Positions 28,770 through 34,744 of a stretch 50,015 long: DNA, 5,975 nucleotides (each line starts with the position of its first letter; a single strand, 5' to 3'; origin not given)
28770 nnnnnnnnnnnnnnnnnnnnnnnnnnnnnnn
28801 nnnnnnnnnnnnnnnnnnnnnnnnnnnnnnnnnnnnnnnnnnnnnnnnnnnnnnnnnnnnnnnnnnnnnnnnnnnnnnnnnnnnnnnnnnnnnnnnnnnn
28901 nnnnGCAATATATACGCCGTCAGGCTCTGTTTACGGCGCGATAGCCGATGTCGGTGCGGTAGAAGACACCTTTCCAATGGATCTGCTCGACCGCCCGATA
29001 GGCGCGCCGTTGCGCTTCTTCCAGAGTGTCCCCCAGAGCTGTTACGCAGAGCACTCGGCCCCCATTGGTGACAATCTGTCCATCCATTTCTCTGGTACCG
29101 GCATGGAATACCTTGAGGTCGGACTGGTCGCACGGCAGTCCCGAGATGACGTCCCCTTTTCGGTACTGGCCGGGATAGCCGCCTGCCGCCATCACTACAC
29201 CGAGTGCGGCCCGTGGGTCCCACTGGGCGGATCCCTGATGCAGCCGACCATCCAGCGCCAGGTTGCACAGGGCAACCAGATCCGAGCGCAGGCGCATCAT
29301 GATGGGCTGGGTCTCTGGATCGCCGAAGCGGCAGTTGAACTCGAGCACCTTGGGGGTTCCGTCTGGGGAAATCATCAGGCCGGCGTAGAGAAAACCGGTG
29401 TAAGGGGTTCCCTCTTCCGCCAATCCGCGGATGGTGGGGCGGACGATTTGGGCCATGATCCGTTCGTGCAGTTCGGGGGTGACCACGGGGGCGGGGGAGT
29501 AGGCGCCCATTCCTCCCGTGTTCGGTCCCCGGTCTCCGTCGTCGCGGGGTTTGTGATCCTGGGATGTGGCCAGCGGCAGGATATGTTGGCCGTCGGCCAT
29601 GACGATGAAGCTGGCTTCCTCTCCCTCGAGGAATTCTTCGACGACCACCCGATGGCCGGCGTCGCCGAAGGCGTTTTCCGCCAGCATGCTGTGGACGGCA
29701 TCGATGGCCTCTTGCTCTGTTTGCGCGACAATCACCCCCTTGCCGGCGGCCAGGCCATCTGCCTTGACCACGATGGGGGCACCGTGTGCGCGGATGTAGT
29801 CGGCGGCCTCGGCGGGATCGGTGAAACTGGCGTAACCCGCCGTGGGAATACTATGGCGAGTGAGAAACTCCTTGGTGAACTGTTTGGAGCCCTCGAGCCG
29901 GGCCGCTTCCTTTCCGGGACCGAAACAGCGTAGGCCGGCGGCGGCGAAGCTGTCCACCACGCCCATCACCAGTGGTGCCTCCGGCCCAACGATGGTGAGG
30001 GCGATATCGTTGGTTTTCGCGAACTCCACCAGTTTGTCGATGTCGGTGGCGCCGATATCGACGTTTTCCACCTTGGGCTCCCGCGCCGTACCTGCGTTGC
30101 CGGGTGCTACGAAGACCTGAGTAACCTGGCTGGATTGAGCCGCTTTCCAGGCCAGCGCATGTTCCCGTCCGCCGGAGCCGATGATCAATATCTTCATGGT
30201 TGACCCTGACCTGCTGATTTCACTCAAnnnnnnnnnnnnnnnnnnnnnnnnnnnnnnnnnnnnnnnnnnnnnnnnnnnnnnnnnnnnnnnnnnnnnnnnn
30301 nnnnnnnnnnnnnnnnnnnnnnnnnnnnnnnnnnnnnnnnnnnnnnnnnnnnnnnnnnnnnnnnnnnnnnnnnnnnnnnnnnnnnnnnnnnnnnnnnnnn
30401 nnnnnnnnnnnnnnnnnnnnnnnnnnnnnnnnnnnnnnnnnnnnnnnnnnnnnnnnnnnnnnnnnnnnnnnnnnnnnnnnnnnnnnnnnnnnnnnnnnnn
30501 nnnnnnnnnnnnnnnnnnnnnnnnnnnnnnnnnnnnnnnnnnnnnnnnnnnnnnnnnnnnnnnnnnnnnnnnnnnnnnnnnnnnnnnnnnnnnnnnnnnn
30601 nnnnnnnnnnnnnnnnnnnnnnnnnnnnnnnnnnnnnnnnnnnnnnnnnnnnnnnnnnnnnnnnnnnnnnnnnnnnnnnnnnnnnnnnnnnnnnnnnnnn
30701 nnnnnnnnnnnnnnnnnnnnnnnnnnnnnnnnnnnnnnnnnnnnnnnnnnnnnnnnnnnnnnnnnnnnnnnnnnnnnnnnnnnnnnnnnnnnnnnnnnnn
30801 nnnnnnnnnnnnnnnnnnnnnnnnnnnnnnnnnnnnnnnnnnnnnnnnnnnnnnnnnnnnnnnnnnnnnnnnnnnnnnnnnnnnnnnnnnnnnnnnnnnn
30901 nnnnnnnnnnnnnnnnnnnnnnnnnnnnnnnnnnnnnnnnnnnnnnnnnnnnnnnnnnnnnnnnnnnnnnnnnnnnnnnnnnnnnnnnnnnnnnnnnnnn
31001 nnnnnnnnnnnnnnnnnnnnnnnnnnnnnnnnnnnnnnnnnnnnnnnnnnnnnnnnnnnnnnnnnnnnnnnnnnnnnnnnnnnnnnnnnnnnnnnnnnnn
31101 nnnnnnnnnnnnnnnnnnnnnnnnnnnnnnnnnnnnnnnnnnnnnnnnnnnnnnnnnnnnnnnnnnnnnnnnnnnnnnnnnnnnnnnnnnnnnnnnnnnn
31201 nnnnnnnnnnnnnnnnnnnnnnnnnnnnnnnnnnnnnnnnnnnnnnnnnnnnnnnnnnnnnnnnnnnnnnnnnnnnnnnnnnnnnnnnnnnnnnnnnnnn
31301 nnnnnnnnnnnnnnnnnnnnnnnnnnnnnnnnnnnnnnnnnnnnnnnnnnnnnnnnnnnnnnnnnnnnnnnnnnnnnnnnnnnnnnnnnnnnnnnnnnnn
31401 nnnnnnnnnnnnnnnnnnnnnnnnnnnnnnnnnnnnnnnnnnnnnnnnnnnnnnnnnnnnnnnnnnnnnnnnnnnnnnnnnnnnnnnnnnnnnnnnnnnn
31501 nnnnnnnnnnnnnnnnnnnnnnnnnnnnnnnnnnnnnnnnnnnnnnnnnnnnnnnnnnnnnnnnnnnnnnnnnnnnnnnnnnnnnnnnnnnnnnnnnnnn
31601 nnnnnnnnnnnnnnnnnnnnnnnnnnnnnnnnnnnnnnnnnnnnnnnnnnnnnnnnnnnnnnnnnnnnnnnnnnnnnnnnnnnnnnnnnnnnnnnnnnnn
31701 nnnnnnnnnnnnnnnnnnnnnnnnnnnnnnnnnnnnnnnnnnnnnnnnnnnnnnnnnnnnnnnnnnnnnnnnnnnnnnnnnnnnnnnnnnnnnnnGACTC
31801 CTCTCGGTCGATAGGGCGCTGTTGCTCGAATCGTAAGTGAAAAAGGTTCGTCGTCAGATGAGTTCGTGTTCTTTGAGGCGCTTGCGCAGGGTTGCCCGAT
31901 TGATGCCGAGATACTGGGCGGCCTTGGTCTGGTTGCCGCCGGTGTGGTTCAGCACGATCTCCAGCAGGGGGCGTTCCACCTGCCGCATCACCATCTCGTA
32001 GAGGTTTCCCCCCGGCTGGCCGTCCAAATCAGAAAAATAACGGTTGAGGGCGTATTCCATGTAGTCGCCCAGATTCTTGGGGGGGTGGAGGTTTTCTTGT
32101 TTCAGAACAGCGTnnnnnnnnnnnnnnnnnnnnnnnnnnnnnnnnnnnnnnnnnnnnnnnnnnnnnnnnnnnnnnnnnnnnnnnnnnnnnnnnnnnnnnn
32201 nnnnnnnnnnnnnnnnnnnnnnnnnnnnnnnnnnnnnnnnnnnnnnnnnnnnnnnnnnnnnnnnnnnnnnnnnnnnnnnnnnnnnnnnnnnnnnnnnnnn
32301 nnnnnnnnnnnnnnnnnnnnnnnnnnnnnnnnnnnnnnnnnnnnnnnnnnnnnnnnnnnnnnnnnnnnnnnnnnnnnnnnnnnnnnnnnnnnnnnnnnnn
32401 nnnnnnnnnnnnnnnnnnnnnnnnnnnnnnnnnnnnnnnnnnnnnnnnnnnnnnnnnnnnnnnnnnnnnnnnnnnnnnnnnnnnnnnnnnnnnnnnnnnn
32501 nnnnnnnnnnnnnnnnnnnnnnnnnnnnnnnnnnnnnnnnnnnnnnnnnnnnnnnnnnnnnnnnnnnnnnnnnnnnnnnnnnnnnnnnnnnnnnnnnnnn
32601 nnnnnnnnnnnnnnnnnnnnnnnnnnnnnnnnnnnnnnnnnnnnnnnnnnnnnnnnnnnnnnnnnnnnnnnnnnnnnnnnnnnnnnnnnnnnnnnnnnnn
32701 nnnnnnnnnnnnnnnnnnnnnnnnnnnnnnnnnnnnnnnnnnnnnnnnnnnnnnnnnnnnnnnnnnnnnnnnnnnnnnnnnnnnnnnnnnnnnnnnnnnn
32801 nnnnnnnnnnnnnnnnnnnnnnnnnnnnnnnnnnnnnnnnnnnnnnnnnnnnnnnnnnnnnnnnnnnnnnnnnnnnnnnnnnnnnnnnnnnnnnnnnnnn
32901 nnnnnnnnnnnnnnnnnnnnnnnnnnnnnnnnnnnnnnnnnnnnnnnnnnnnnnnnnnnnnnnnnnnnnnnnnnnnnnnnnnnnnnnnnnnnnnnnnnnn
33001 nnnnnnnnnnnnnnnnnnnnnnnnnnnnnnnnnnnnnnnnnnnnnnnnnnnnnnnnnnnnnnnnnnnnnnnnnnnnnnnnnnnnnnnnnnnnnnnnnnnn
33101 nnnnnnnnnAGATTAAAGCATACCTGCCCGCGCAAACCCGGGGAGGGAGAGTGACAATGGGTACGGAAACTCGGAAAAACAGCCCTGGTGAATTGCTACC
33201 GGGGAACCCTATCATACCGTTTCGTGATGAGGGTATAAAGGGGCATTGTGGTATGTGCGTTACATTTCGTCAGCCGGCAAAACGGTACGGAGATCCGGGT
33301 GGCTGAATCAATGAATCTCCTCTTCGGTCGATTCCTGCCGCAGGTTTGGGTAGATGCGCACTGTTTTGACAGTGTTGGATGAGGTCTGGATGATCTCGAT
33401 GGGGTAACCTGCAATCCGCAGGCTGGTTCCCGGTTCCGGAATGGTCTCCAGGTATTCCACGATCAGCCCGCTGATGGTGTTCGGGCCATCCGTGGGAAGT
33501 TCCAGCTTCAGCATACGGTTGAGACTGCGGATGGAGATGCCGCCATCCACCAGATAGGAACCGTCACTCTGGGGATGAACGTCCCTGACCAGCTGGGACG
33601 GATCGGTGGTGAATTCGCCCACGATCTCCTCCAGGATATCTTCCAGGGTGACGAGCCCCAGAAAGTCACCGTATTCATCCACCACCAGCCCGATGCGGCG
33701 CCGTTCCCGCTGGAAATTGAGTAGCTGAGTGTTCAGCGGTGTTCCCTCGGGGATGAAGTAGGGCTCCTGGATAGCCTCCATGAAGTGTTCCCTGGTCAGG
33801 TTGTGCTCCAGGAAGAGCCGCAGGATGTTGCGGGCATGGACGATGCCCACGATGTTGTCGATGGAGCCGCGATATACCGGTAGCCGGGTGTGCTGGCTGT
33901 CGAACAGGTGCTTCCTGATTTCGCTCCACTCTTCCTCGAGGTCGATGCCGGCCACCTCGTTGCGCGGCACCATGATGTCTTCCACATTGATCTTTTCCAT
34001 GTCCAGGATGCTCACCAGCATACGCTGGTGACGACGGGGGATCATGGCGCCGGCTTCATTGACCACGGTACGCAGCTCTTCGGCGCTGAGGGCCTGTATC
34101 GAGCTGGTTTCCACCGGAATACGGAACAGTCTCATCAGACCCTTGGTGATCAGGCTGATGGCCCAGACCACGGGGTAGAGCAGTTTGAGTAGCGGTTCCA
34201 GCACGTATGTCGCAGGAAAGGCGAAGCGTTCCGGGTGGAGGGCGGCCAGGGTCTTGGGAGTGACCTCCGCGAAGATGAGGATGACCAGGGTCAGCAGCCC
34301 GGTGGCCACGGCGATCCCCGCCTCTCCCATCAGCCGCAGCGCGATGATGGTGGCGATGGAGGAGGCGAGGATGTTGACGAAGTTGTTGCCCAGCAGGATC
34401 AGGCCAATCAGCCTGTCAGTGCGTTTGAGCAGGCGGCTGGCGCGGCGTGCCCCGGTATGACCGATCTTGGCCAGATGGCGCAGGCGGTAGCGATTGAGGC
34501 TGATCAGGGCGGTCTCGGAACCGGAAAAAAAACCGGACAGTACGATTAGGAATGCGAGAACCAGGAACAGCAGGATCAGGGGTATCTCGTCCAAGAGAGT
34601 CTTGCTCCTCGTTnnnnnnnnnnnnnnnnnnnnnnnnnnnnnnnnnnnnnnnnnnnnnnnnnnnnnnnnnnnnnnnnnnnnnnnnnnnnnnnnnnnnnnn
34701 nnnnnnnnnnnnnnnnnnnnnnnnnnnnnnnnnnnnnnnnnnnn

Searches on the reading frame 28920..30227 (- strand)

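Call 60: search_protein_families(library=pfam, proteins=[window:28920-30227:-], max_evalue=0.00001)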
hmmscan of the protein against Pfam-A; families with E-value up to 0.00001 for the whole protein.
window:28920-30227:- (435 aa): 5 families
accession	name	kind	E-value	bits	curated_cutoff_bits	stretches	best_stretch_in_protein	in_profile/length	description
PF01071.24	GARS_A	-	8.4e-83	277.4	27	1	113-306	1-194/194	Phosphoribosylglycinamide synthetase, ATP-grasp (A) domain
PF02844.21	GARS_N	-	1e-40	138.9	29.5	1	11-112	1-100/100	Phosphoribosylglycinamide synthetase, N domain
PF02843.22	GARS_C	-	1.1e-36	125.5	34.8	1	341-430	1-92/92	Phosphoribosylglycinamide synthetase, C domain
PF02222.28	ATP-grasp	-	3.3e-06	27.3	27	1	121-209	2-86/179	ATP-grasp domain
PF02786.22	CPSase_L_D2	-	3.9e-06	27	19.8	1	127-215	14-105/211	Carbamoyl-phosphate synthase L chain, ATP binding domain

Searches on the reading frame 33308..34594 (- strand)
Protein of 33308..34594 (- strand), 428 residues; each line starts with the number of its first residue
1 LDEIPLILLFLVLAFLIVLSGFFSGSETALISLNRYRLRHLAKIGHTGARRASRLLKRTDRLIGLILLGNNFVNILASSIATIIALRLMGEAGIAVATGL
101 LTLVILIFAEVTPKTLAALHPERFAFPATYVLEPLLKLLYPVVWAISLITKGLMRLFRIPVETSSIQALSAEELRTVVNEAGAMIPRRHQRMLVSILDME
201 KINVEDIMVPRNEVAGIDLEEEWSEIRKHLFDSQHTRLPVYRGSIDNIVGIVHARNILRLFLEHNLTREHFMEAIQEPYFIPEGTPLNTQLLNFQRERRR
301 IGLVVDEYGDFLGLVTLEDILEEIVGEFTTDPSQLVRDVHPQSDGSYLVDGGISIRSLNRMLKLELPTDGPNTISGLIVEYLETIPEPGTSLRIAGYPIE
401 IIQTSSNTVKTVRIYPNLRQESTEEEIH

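Call 60: search_protein_families(library=pfam, proteins=[window:33308-34594:-], max_evalue=0.00001)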
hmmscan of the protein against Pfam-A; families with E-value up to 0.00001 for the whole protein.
window:33308-34594:- (428 aa): 3 families
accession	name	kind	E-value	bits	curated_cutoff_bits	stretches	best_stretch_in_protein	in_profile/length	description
PF01595.25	CNNM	-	2.1e-50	171.3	28.4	1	12-181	2-171/181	Cyclin M transmembrane N-terminal domain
PF03471.22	CorC_HlyC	-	1e-19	70.7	27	1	342-416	3-79/81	Transporter associated domain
PF00571.33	CBS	-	2.3e-13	50.7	24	1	277-325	8-56/57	CBS domain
